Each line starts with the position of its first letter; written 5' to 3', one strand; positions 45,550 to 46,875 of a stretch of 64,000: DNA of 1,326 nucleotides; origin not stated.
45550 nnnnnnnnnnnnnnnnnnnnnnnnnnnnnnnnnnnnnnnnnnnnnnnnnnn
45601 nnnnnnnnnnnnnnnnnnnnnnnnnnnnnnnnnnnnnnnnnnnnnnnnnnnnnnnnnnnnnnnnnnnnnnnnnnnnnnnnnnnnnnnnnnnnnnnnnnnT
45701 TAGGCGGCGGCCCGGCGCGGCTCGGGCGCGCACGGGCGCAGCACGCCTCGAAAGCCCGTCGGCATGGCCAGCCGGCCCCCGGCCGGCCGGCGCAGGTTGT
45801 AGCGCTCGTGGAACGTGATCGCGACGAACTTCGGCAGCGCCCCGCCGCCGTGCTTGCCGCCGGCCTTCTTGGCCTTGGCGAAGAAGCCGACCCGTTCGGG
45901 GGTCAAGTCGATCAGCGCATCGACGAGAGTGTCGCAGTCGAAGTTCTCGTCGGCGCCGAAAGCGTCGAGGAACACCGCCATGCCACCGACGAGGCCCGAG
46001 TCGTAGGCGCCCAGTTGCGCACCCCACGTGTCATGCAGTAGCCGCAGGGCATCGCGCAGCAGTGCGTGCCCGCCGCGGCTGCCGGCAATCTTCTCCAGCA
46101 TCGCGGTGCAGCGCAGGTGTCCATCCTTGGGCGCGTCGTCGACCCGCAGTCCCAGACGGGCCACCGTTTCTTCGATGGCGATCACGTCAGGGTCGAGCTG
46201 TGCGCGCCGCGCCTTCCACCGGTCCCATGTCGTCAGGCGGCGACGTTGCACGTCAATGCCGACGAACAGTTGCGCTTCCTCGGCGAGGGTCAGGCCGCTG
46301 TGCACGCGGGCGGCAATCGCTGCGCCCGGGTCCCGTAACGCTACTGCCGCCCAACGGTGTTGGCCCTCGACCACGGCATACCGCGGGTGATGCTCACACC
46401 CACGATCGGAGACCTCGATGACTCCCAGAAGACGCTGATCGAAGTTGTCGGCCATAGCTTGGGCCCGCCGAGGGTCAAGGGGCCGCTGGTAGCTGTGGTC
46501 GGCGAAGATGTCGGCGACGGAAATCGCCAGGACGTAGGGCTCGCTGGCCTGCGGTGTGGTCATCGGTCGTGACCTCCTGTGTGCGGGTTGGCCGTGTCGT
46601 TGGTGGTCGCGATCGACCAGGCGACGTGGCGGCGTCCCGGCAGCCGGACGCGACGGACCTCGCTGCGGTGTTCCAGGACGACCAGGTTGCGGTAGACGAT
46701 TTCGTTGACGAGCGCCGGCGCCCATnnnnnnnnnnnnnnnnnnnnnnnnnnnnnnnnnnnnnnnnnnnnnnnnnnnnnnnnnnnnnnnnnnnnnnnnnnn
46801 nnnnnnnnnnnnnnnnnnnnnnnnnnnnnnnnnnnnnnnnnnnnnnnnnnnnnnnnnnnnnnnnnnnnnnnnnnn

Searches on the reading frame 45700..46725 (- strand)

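Call 87: search_protein_families(library=pfam, proteins=[window:45700-46725:-], max_evalue=0.001)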
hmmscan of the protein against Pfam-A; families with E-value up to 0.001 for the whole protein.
window:45700-46725:- (341 aa): 1 family
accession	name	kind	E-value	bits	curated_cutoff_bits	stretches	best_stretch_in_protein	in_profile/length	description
PF20188.4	DUF6551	-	3.7e-17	63.1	26.8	1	77-279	4-204/242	Family of unknown function (DUF6551)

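Call 94: search_protein_families(library=phrogs, proteins=[window:45700-46725:-], max_evalue=0.001)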
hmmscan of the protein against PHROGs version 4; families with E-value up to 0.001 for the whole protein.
window:45700-46725:- (341 aa): 2 families
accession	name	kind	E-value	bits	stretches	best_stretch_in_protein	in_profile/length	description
phrog_1033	-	DNA, RNA and nucleotide metabolism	3.4e-18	67.5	1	58-287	26-277/334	ParB-like partition protein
phrog_2558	-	unknown function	2.8e-06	27.5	1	66-198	46-186/342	-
